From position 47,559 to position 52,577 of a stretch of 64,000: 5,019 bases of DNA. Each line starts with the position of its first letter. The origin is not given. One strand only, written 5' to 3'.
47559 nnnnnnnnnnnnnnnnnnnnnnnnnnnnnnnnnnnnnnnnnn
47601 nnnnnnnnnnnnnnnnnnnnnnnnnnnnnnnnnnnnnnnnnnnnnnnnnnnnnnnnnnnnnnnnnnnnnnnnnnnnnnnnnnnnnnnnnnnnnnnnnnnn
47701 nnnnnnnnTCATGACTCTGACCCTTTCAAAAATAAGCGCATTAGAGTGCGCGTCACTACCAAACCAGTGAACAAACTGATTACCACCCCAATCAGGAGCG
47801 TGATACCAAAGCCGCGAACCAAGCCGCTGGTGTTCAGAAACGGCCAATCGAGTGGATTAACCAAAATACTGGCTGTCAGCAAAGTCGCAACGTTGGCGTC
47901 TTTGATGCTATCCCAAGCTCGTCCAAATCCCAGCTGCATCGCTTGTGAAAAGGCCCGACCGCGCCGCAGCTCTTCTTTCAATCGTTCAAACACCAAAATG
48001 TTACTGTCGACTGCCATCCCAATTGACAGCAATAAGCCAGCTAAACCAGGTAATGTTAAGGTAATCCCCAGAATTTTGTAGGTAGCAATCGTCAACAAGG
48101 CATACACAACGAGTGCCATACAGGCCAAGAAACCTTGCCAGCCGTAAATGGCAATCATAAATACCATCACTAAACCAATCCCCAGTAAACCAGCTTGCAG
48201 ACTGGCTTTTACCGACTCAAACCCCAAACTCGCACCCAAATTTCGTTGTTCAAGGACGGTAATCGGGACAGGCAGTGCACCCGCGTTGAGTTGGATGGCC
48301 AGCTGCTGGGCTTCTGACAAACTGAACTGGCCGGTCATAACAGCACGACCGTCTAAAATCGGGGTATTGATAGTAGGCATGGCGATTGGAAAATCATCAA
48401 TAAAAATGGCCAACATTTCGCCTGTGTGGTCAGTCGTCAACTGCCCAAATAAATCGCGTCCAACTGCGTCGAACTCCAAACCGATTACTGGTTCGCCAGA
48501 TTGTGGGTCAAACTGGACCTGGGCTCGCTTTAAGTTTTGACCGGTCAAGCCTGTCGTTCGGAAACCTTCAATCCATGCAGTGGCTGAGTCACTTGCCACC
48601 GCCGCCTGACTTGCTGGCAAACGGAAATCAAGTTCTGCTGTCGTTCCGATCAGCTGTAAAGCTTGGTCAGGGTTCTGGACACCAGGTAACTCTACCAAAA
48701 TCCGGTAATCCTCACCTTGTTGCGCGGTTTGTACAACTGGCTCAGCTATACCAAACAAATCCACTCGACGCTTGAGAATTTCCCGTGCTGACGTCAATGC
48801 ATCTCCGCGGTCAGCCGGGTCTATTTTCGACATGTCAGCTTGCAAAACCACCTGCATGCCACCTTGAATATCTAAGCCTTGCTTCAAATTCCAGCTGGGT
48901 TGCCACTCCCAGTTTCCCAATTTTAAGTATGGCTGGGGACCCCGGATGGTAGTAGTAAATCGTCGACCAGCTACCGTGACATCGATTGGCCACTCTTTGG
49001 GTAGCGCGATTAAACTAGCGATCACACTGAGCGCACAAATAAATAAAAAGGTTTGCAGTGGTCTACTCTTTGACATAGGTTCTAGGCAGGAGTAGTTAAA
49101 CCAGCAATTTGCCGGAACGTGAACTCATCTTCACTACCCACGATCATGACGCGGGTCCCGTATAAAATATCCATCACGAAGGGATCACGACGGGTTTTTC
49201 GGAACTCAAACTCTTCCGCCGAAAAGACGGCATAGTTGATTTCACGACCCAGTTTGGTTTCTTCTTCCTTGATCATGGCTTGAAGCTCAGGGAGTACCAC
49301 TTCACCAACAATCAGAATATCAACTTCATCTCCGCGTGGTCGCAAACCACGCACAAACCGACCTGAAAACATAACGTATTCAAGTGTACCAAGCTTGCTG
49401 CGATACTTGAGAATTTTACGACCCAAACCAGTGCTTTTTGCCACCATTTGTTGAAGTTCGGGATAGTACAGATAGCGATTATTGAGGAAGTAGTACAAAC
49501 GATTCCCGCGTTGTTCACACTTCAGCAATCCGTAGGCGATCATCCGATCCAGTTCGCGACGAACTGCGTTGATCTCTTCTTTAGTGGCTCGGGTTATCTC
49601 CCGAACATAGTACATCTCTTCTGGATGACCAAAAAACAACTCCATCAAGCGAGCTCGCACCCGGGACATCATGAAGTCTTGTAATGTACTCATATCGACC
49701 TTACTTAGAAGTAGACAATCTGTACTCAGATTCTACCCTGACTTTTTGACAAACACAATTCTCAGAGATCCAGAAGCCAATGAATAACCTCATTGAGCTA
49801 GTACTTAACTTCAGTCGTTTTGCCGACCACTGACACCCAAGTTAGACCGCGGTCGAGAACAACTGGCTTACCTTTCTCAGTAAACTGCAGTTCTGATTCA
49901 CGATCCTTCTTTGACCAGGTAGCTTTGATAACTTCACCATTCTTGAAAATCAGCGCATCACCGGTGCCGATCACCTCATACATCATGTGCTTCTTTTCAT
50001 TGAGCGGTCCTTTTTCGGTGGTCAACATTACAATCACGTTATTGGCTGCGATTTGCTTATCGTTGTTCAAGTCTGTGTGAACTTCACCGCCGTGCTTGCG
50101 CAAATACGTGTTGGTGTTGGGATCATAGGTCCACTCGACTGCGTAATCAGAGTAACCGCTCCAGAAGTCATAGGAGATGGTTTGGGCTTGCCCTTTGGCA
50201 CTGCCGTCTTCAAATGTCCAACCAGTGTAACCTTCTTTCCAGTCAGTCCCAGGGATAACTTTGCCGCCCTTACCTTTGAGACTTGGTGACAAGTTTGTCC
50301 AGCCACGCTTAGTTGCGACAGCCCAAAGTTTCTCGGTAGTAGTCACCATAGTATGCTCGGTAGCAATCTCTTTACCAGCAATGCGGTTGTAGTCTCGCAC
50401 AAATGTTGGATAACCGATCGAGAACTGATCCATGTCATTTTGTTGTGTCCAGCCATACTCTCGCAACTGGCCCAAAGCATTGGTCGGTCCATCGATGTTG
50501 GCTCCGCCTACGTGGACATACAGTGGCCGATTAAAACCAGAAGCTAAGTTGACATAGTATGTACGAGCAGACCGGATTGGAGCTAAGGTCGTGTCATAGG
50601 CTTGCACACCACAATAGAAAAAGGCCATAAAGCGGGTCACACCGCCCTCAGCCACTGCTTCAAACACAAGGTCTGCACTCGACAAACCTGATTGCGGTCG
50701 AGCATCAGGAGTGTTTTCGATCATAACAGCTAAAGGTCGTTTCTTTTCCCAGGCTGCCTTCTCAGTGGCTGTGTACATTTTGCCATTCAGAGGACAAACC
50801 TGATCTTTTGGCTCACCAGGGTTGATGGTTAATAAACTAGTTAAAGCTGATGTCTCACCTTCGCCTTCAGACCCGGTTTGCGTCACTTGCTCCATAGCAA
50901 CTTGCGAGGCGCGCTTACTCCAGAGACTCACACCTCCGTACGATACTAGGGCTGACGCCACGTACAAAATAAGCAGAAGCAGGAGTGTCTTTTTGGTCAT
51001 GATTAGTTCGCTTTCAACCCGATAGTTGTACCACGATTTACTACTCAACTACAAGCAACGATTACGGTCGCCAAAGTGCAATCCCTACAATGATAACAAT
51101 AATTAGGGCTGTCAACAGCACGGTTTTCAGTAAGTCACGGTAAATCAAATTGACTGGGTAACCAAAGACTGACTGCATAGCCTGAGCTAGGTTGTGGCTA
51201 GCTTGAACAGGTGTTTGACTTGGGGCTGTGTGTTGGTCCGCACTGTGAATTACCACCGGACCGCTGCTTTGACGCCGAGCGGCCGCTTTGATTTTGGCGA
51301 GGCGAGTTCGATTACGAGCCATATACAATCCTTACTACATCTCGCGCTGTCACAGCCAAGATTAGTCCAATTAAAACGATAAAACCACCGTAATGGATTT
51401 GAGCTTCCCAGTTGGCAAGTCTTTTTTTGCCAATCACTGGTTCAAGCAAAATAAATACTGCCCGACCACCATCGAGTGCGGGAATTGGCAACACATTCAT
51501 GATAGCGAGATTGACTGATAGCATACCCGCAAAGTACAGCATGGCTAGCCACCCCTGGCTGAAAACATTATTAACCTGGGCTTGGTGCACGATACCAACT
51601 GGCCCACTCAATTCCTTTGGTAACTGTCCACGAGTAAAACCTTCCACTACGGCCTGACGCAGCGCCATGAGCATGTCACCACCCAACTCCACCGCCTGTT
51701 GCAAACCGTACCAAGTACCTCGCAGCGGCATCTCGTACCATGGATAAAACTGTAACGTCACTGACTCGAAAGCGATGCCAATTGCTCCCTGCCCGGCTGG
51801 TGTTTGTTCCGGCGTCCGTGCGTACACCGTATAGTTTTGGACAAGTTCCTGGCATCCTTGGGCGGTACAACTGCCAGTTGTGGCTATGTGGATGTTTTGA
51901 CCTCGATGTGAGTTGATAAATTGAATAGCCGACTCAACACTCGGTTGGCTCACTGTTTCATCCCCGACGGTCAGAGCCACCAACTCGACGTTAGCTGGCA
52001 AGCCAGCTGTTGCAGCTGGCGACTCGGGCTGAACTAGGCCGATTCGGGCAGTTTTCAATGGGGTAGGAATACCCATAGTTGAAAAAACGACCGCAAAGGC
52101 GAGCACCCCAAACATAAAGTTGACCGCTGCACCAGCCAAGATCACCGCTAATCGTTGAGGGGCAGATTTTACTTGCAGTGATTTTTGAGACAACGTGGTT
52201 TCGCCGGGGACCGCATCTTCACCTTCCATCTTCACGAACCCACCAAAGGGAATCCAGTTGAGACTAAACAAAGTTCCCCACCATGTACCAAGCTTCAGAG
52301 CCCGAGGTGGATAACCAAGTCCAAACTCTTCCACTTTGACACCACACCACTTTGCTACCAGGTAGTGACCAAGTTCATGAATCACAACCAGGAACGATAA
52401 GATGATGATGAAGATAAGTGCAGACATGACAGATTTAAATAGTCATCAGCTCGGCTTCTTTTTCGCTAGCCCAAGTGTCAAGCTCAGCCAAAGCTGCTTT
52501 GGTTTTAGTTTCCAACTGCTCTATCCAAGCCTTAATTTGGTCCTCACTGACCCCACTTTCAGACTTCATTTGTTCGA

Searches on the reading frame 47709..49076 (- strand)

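Call 80: search_protein_families(library=pfam, proteins=[window:47709-49076:-], max_evalue=0.001)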
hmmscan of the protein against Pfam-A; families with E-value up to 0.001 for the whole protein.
window:47709-49076:- (455 aa): 5 families
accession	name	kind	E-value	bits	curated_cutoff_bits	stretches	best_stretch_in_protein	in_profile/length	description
PF22599.2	SecDF_P1_head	-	2.6e-27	95.4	27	1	173-270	17-114/114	SecDF, P1 head subdomain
PF21760.3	SecD_1st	-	2.4e-20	72.1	27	1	95-154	2-58/60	Protein translocase subunit SecDF, P1 domain, N-terminal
PF02355.23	SecD_SecF_C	-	8.1e-13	48.6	20.5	1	275-447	16-184/189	Protein export membrane protein SecD/SecF, C-terminal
PF00873.25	ACR_tran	-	8.4e-08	30.8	28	1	288-453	329-493/1021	AcrB/AcrD/AcrF family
PF03176.21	MMPL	-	3.8e-05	23.2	20.5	1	328-441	189-300/333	MMPL family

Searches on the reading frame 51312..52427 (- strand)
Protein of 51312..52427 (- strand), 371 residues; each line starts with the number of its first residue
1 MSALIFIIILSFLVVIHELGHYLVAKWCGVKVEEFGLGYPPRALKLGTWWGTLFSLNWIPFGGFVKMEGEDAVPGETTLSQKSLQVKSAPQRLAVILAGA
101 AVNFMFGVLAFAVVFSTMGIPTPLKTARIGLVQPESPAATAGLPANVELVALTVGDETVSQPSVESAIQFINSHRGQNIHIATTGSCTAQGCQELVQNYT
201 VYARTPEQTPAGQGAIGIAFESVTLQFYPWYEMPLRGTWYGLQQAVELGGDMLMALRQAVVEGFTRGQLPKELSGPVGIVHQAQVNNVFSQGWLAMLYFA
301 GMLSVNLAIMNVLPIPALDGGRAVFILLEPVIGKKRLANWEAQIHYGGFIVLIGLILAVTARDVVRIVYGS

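Call 80: search_protein_families(library=pfam, proteins=[window:51312-52427:-], max_evalue=0.001)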
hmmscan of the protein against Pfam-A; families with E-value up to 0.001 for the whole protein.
window:51312-52427:- (371 aa): 1 family
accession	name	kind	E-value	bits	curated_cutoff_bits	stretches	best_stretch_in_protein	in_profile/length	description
PF02163.28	Peptidase_M50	-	1.9e-50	171.7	27.2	1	6-354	2-220/221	Peptidase family M50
